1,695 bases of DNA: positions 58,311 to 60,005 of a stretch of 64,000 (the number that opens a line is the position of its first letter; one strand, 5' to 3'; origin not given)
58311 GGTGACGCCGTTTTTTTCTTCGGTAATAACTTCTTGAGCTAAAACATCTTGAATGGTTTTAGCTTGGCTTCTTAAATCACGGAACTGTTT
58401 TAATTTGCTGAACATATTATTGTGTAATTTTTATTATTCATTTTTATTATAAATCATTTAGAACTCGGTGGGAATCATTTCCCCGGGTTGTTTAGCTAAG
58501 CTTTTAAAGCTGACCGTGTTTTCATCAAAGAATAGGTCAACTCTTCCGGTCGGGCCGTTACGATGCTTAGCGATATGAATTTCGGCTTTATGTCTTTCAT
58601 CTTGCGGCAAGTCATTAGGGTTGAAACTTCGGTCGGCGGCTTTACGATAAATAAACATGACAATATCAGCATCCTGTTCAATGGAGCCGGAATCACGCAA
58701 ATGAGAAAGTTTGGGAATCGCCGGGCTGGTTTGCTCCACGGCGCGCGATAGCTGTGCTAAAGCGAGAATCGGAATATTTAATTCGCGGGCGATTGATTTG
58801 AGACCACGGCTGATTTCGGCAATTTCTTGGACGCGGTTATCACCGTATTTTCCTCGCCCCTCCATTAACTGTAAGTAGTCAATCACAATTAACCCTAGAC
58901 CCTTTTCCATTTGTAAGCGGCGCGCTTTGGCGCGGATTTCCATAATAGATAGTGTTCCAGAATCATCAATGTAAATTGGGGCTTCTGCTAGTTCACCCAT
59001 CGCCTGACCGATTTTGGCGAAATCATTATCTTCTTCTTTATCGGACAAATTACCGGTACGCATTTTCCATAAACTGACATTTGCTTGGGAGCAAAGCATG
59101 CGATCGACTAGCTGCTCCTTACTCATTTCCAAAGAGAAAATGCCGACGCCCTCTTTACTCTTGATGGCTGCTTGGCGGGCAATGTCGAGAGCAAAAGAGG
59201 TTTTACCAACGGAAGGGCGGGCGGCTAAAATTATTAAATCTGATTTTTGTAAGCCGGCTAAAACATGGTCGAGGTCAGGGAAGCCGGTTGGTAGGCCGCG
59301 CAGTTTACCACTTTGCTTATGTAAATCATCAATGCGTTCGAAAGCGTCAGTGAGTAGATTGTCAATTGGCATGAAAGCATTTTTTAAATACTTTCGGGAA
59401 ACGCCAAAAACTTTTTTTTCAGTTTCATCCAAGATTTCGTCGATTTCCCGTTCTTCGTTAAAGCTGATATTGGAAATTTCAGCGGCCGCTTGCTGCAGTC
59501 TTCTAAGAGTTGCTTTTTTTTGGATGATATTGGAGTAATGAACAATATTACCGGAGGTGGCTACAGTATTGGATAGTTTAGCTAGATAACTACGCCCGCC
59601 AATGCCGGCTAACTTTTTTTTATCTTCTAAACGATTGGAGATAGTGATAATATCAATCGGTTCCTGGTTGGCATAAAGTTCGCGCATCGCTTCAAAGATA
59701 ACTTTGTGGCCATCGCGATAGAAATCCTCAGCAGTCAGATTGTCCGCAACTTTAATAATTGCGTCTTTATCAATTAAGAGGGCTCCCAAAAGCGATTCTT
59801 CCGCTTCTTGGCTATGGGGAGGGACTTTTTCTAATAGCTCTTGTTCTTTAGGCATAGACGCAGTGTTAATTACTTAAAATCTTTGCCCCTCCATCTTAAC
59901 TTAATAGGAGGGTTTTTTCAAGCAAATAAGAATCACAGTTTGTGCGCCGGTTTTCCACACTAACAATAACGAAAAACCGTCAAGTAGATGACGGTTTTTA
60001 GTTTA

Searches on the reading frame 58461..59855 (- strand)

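Call 70: search_protein_families(library=pfam, proteins=[window:58461-59855:-], max_evalue=0.00001)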
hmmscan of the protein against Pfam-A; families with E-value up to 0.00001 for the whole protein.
window:58461-59855:- (465 aa): 3 families
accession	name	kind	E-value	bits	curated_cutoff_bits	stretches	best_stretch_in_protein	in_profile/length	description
PF03796.21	DnaB_C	-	7.4e-102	340.5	27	1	187-451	1-254/255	DnaB-like helicase C terminal domain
PF00772.26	DnaB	-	1.5e-34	118.6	23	1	12-112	2-102/103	DnaB-like helicase N terminal domain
PF13481.12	AAA_25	-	9.5e-13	48.6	27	1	187-369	14-190/195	AAA domain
